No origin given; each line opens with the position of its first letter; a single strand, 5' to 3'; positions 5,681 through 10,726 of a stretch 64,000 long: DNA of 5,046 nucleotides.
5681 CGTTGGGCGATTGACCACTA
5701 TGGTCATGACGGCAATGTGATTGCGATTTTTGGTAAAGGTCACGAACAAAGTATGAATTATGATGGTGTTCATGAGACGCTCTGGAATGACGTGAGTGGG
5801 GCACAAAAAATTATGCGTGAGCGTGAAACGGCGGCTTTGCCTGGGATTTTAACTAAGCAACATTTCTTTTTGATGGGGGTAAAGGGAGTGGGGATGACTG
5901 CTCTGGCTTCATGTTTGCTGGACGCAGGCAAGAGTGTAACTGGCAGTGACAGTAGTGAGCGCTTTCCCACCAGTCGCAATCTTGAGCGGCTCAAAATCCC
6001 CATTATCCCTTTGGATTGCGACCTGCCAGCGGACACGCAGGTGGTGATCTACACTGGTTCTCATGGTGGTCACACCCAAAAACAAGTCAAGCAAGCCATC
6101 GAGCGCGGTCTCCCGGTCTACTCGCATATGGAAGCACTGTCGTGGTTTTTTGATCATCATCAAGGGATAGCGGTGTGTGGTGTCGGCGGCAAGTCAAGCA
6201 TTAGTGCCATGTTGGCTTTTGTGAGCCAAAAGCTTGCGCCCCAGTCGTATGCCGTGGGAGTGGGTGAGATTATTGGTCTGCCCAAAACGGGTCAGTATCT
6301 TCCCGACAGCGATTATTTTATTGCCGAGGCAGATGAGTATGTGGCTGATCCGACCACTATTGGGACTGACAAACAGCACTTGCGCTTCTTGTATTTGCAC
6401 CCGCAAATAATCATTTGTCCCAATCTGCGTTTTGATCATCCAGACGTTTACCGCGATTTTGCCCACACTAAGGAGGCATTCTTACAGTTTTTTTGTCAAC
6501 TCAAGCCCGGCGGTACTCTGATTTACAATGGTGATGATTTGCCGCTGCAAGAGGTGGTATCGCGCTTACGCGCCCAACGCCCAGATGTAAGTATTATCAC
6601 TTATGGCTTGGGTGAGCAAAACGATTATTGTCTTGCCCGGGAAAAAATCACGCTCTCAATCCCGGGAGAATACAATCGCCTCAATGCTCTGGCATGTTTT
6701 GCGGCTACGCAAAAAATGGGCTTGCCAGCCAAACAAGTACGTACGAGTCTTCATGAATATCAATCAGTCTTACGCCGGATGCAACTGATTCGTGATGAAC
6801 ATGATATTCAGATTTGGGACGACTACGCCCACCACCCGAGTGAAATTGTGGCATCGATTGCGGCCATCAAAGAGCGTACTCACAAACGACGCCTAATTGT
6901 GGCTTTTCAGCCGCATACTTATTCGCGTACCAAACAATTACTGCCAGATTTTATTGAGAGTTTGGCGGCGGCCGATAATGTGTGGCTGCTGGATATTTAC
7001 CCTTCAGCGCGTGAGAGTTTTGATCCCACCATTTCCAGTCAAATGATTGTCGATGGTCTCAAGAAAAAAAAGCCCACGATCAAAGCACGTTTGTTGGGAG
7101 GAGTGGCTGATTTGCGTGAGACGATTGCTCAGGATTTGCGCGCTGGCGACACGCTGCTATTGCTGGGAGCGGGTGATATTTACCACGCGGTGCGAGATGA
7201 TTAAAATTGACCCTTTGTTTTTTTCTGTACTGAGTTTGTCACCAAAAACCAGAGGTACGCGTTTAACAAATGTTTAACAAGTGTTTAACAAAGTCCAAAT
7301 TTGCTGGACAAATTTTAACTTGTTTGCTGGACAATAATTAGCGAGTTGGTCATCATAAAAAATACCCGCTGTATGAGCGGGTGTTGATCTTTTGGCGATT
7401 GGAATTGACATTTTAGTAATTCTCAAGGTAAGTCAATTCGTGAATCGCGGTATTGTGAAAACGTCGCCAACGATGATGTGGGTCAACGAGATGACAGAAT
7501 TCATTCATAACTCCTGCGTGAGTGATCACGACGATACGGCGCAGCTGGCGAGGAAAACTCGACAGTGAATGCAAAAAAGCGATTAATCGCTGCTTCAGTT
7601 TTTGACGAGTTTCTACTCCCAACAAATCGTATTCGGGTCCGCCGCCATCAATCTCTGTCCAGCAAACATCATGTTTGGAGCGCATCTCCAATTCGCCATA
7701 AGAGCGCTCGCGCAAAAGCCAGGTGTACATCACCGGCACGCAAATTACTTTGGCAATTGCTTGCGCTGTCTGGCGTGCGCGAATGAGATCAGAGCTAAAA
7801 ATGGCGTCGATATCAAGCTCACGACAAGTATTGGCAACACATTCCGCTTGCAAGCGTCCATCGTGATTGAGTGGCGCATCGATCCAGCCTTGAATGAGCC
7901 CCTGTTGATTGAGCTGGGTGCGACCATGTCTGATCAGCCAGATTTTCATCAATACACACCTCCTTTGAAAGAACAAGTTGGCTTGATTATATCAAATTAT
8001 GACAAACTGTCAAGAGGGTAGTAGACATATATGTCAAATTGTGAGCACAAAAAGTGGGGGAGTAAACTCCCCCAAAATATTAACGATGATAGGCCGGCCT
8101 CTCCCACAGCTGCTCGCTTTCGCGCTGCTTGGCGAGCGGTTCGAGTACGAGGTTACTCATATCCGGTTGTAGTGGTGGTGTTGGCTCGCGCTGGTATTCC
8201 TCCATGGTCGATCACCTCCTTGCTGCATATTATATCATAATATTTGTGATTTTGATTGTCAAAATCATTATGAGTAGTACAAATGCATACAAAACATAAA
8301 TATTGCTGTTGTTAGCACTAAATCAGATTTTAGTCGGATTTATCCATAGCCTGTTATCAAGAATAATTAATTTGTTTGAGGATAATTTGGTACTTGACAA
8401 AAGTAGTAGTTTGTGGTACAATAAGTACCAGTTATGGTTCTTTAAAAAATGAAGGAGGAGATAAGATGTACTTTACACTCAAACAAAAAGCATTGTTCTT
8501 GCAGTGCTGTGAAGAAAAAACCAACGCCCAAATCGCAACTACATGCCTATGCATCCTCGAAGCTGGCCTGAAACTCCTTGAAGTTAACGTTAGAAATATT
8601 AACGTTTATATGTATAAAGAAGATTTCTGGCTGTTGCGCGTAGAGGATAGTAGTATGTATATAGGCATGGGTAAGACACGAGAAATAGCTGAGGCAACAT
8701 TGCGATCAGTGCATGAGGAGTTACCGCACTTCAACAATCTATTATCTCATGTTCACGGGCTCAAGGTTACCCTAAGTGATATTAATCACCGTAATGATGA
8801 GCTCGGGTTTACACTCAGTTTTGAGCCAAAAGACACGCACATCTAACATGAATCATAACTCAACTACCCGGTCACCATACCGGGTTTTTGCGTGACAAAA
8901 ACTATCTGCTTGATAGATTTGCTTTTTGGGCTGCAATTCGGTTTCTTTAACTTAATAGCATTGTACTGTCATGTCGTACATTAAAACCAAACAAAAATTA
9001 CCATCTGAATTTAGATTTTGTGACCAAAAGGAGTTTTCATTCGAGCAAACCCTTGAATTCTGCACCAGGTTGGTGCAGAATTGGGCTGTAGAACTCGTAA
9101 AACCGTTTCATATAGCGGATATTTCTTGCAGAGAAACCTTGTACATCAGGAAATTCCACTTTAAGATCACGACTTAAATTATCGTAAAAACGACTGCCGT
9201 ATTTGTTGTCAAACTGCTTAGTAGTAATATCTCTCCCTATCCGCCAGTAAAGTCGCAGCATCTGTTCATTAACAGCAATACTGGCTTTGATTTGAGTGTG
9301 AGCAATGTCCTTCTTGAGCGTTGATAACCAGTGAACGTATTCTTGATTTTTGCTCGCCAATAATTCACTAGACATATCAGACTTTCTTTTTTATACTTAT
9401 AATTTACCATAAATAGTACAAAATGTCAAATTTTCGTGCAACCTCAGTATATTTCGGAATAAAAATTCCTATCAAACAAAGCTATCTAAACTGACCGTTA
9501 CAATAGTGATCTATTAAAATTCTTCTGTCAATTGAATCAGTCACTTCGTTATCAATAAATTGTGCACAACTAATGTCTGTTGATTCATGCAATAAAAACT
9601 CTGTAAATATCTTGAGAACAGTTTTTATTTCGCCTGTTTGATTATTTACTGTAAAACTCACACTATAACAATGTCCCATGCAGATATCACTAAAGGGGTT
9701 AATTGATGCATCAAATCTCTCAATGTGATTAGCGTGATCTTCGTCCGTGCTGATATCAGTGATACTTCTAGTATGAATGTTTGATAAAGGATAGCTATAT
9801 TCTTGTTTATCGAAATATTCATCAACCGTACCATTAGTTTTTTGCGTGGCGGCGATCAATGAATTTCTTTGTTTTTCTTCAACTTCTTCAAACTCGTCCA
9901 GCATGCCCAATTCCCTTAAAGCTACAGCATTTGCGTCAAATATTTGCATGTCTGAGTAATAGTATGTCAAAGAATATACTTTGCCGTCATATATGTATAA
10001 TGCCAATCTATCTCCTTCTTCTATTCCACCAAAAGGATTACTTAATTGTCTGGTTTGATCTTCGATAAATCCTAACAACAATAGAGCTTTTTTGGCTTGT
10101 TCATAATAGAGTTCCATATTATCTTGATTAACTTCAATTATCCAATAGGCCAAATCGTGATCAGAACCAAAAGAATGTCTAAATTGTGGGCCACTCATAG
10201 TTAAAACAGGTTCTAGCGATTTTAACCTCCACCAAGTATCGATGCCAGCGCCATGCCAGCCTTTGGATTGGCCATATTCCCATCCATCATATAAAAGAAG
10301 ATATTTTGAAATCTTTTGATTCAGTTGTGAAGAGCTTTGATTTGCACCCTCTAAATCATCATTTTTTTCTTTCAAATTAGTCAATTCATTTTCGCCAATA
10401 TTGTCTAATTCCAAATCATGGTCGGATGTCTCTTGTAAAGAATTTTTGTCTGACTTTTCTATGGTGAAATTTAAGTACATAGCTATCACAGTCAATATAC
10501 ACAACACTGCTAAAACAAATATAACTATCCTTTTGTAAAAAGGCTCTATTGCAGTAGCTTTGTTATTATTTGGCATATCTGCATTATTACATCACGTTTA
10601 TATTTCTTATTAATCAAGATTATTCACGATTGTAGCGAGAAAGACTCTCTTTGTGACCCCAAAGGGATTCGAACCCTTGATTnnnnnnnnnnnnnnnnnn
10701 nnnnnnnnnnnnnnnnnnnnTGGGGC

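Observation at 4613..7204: Single 863-aa ORF fusing a MurE-like ligase (lacking its N-terminal domain) to a full MurC ligase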

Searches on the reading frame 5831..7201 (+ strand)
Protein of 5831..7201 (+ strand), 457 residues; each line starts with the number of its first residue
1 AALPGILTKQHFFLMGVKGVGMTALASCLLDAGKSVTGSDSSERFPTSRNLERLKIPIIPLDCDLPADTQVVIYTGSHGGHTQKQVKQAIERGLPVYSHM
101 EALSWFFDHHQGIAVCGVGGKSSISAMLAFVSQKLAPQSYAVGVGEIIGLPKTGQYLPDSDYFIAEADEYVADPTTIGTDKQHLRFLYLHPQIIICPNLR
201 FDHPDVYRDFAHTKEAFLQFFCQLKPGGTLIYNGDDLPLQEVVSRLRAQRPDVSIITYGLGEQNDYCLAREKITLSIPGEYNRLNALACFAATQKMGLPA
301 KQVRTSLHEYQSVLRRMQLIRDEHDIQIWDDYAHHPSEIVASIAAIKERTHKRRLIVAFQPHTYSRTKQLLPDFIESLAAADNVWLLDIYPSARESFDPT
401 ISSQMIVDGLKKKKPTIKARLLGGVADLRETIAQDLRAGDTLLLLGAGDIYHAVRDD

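Call 28: find_homologous_proteins(query=window:5831-7201:+, max_evalue=1e-20)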
Query window:5831-7201:+ (457 aa): 7949 proteins with E <= 1e-20 among 8000 candidates; the best 120 are listed.
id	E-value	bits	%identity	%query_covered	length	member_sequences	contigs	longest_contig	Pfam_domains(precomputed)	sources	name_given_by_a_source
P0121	3.0e-183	628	63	99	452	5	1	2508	PF02875.27,PF08245.19,PF01225.31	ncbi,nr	ncbi:hypothetical protein IJJ27_00800 [bacterium]|nr:hypothetical protein [bacterium]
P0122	1.2e-181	623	60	99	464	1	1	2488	PF02875.27,PF08245.19,PF01225.31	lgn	-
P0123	3.4e-178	611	59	99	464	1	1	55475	PF02875.27,PF08245.19,PF01225.31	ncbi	-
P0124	9.2e-143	494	52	98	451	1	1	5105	PF02875.27,PF08245.19,PF01225.31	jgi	jgi:UDP-N-acetylmuramate--alanine ligase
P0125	1.8e-141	490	50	99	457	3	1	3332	PF02875.27,PF08245.19,PF01225.31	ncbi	-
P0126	3.2e-139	483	52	99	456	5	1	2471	PF02875.27,PF08245.19,PF01225.31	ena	-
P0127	1.7e-138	480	51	97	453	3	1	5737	PF02875.27,PF08245.19,PF01225.31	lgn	-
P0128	2.0e-137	477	50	98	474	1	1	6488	PF02875.27,PF08245.19,PF01225.31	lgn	-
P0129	4.1e-136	472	48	98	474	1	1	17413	PF02875.27,PF08245.19,PF01225.31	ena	-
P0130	8.4e-135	468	50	98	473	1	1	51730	PF02875.27,PF08245.19,PF01225.31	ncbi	-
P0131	5.3e-134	465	50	97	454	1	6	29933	PF02875.27,PF08245.19,PF01225.31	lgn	-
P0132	1.5e-132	461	50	98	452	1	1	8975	PF02875.27,PF08245.19,PF01225.31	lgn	-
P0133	3.1e-132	460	49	98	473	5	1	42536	PF02875.27,PF08245.19,PF01225.31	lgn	-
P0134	5.0e-132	459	50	98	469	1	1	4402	PF02875.27,PF08245.19,PF01225.31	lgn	-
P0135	5.9e-132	459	48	98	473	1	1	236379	PF02875.27,PF08245.19,PF01225.31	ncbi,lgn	-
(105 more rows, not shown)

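Call 29: find_encoding_contigs(protein=P0123, flank=6000, max_places=3)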
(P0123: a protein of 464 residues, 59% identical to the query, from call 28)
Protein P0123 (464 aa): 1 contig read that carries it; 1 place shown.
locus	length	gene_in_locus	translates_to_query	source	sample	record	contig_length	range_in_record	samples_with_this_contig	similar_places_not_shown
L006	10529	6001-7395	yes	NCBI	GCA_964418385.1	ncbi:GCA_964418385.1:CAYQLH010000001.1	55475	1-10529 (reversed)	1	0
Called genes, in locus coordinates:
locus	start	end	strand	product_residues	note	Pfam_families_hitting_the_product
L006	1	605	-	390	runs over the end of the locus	PF13439:Glyco_transf_4, PF13579:Glyco_trans_4_4 (weak), PF00534:Glycos_transf_1, PF13692:Glyco_trans_1_4, PF20706:GT4-conflict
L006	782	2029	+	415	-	PF08323:Glyco_transf_5, PF13439:Glyco_transf_4, PF13579:Glyco_trans_4_4, PF20706:GT4-conflict, PF00534:Glycos_transf_1, PF13692:Glyco_trans_1_4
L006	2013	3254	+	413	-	PF03065:Glyco_hydro_57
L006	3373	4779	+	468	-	PF00587:tRNA-synt_2b, PF03129:HGTP_anticodon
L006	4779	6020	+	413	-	PF08245:Mur_ligase_M, PF02875:Mur_ligase_C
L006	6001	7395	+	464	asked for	PF01225:Mur_ligase, PF08245:Mur_ligase_M, PF02875:Mur_ligase_C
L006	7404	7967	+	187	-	PF00293:NUDIX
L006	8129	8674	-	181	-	PF00255:GSHPx, PF00578:AhpC-TSA (faint)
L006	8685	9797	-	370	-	PF01545:Cation_efflux, PF16916:ZT_dimer (weak)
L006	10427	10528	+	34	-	?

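Call 30: find_encoding_contigs(protein=P0121, flank=6000, max_places=3)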
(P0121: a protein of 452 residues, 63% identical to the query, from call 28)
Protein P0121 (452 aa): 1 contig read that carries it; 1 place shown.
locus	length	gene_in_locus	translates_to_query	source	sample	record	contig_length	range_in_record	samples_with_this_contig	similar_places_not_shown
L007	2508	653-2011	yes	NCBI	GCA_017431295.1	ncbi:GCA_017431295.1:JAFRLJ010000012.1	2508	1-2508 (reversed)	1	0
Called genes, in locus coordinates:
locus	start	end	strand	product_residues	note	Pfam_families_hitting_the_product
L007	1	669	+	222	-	PF02875:Mur_ligase_C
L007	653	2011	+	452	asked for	PF01225:Mur_ligase, PF08245:Mur_ligase_M, PF02875:Mur_ligase_C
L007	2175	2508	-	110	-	?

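Call 57: search_solved_structures(query=window:5831-7201:+, max_evalue=1e-10, show_alignments=1)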
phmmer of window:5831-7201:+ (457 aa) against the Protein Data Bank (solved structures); distinct sequences matched with E-value up to 1e-10: 14.
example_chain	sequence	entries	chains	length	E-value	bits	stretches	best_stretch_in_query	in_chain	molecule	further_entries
6cau_A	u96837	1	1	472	1.1e-47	166.1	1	10-450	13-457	UDP-N-acetylmuramate--L-alanine ligase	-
1gqq_A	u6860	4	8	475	2.3e-46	161.7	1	4-451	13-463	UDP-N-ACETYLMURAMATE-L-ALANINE LIGASE | UDP-N-acetylmuramate--alanine ligase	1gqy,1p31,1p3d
29zm_A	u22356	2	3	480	8.9e-46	159.8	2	273-450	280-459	UDP-N-acetylmuramate--L-alanine ligase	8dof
9s8i_A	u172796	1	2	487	9.5e-46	159.7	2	273-450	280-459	UDP-N-acetylmuramate--L-alanine ligase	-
6x9f_A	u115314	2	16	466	1e-45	159.6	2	273-450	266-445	UDP-N-acetylmuramate--L-alanine ligase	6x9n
9ir5_A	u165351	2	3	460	3.9e-44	154.4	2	272-451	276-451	UDP-N-acetylmuramate--L-alanine ligase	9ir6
7bva_A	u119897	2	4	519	4.6e-41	144.3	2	273-450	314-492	UDP-N-acetylmuramate--L-alanine ligase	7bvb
4hv4_A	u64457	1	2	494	4.4e-40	141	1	4-452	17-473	UDP-N-acetylmuramate--L-alanine ligase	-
2f00_A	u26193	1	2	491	1.5e-39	139.2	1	4-452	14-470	UDP-N-acetylmuramate--L-alanine ligase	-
1j6u_A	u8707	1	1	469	7e-29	104.1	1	11-454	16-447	UDP-N-acetylmuramate-alanine ligase MurC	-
3hn7_A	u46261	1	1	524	2.4e-26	95.8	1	265-449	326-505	UDP-N-acetylmuramate-L-alanine ligase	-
3eag_A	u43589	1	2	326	1.6e-21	79.8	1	10-313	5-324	UDP-N-acetylmuramate:L-alanyl-gamma-D-glutamyl-meso-diaminopimelate ligase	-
8egm_A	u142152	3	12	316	1.7e-19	73.1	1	13-266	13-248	UDP-N-acetylmuramate--L-alanine ligase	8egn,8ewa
5vvw_A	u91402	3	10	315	1.9e-19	73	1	13-266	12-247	UDP-N-acetylmuramate--L-alanine ligase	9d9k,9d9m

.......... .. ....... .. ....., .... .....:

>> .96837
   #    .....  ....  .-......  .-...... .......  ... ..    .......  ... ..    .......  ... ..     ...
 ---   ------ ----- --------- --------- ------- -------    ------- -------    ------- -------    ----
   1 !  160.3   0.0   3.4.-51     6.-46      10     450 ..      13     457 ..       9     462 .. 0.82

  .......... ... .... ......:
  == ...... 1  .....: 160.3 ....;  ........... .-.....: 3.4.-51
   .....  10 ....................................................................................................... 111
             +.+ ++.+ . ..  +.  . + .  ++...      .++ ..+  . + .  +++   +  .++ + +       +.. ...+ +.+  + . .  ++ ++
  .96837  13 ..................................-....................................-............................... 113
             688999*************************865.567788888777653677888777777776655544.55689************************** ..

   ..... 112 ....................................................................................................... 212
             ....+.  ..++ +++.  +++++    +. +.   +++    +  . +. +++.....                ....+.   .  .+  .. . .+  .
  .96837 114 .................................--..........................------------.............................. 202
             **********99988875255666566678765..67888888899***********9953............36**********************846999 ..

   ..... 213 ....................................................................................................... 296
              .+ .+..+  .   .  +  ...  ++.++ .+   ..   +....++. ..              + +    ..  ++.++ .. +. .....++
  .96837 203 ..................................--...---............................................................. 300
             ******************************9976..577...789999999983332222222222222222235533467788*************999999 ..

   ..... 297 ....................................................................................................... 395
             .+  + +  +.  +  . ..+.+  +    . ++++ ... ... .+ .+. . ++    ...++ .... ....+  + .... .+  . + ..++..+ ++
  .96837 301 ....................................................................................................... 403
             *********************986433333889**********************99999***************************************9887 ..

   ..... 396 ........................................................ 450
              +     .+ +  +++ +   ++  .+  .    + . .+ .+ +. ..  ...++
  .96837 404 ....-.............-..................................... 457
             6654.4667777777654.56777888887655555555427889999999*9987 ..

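Call 61: search_protein_families(library=ncbifam, proteins=[L006:4779-6017:+], max_evalue=1e-20)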
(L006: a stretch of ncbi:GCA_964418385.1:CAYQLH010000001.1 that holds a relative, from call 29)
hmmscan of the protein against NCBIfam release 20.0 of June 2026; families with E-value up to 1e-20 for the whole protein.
L006:4779-6017:+ (413 aa): 13 families
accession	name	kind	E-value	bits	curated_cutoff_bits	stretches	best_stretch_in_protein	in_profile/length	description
NF001126.0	PRK00139.1-4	equivalog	2.9e-88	296.6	373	1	21-400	90-482/486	UDP-N-acetylmuramoyl-L-alanyl-D-glutamate--2,6-diaminopimelate ligase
TIGR01085.1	murE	subfamily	3.5e-88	296.6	257.3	1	24-400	74-471/472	UDP-N-acetylmuramyl-tripeptide synthetase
NF001124.0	PRK00139.1-2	equivalog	4.9e-75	253.2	476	1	28-403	105-495/500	UDP-N-acetylmuramoyl-L-alanyl-D-glutamate--2,6-diaminopimelate ligase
NF008896.0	PRK11929.1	equivalog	7.6e-74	249.1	1023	2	209-401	309-499/965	bifunctional UDP-N-acetylmuramoyl-L-alanyl-D-glutamate--2,6-diaminopimelate ligase MurE/UDP-N-acetylmuramoyl-tripeptide--D-alanyl-D-alanine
NF001123.0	PRK00139.1-1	equivalog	7.1e-58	196.5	586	2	191-400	285-489/493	UDP-N-acetylmuramoyl-L-alanyl-D-glutamate--2,6-diaminopimelate ligase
NF010628.0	PRK14022.1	equivalog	6.7e-57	193.3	536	1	22-396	98-477/483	UDP-N-acetylmuramoyl-L-alanyl-D-glutamate--L-lysine ligase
NF001130.0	PRK00139.2-4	equivalog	3.8e-51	174.4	715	2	205-404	320-515/516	UDP-N-acetylmuramoyl-L-alanyl-D-glutamate--2,6-diaminopimelate ligase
NF001129.0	PRK00139.2-3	equivalog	5.7e-43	147.2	762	0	22-172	105-257/517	UDP-N-acetylmuramoyl-L-alanyl-D-glutamate--2,6-diaminopimelate ligase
NF001127.0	PRK00139.2-1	equivalog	3.3e-37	128.4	997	0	204-406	319-517/520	UDP-N-acetylmuramoyl-L-alanyl-D-glutamate--2,6-diaminopimelate ligase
TIGR02068.2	cya_phycin_syn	equivalog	2.3e-34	118.5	850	0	210-378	683-853/862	cyanophycin synthetase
NF010623.0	PRK14016.1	subfamily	4.2e-25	88.1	877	0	209-377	684-854/871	cyanophycin synthetase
TIGR01087.1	murD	equivalog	4.1e-24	85.5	211.95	0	102-275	148-338/441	UDP-N-acetylmuramoyl-L-alanine--D-glutamate ligase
NF001131.0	PRK00139.2-5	equivalog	4.2e-22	78.6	1000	1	22-396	96-479/483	UDP-N-acetylmuramoyl-L-alanyl-D-glutamate--2,6-diaminopimelate ligase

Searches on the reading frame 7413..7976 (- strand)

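Call 4: search_protein_families(library=pfam, proteins=[window:7413-7976:-], max_evalue=0.01)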
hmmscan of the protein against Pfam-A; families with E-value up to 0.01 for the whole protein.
window:7413-7976:- (187 aa): 1 family
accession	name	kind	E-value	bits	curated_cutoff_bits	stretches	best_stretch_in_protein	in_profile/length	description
PF00300.27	His_Phos_1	-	3.3e-36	125.2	21.7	1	12-184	1-182/194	Histidine phosphatase superfamily (branch 1)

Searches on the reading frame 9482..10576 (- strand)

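Call 4: search_protein_families(library=pfam, proteins=[window:9482-10576:-], max_evalue=0.01)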
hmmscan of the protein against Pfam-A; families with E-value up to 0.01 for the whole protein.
window:9482-10576:- (364 aa): 1 family
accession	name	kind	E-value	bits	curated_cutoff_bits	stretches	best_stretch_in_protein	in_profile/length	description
PF12685.13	SpoIIIAH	-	0.0019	18.6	30.6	1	20-83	4-61/191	SpoIIIAH-like protein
